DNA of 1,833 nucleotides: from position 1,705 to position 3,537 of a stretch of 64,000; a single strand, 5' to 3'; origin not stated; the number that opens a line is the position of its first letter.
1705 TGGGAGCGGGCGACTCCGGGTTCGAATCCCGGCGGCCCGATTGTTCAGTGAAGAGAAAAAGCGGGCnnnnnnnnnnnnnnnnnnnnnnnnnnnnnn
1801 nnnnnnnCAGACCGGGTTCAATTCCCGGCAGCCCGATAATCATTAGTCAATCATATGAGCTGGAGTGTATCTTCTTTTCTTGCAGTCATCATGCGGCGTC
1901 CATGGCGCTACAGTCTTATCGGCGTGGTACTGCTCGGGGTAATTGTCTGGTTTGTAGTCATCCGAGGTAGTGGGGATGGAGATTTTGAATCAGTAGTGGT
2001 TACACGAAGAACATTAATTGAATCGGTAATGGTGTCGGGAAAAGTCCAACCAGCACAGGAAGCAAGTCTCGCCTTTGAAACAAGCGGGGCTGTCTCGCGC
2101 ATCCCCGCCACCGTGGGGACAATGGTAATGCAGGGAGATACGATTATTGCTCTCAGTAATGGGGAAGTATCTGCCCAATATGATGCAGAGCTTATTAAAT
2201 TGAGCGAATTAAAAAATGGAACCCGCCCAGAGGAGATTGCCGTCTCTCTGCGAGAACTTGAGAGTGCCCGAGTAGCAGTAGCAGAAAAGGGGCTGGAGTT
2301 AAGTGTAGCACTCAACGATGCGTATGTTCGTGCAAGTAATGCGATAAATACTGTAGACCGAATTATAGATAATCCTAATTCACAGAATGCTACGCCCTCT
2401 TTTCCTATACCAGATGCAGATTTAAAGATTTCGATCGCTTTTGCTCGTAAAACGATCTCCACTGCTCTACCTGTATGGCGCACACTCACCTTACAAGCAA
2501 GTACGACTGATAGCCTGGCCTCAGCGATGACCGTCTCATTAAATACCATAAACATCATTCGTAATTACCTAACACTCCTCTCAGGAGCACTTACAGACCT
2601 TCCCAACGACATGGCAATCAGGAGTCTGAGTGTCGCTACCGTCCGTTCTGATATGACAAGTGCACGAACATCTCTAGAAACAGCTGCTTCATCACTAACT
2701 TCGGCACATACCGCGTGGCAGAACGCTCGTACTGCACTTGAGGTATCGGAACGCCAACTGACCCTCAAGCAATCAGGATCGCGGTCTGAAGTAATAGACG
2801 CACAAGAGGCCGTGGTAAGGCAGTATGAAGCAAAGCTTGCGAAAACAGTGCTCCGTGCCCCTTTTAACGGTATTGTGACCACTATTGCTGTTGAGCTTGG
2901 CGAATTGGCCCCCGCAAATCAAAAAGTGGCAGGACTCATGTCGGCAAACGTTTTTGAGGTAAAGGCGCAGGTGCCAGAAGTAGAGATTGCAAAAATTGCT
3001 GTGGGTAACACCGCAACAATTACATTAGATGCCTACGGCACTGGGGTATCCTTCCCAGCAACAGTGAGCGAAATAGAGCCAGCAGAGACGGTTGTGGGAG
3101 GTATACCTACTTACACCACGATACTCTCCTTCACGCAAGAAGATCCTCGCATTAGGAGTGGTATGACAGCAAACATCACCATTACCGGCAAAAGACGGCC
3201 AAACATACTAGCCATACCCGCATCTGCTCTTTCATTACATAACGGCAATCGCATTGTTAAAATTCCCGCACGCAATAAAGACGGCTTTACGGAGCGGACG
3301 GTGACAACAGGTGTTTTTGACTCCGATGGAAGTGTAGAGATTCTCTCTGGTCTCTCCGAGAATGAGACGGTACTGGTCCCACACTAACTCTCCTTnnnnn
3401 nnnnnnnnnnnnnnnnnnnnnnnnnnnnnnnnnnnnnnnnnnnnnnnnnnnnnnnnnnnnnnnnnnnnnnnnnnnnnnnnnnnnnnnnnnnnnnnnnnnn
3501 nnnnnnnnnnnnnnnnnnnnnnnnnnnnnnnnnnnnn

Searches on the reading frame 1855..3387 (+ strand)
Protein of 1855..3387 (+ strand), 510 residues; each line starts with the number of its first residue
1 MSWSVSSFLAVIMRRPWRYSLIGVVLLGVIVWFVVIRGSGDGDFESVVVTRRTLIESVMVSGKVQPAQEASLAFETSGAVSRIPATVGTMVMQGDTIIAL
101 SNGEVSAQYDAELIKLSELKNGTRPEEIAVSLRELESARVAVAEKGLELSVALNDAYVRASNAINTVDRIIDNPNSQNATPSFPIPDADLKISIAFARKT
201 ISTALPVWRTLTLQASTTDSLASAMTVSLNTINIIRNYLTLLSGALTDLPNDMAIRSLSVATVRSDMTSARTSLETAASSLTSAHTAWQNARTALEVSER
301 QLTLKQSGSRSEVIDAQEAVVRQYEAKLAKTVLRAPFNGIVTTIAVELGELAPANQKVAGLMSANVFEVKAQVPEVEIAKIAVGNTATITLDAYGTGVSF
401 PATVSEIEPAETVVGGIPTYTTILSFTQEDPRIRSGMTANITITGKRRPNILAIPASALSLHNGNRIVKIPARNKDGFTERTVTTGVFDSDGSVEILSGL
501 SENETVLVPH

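Call 10: search_protein_families(library=pfam, proteins=[window:1855-3387:+], max_evalue=0.001)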
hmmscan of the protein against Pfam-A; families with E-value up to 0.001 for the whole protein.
window:1855-3387:+ (510 aa): 2 families
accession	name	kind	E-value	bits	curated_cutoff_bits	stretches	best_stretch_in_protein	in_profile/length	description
PF16576.10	HlyD_D23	-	7.8e-12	45.4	30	1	256-409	31-186/214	Barrel-sandwich domain of CusB or HlyD membrane-fusion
PF13437.12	HlyD_3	-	2.5e-11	44.7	22.2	1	332-411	1-80/106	HlyD family secretion protein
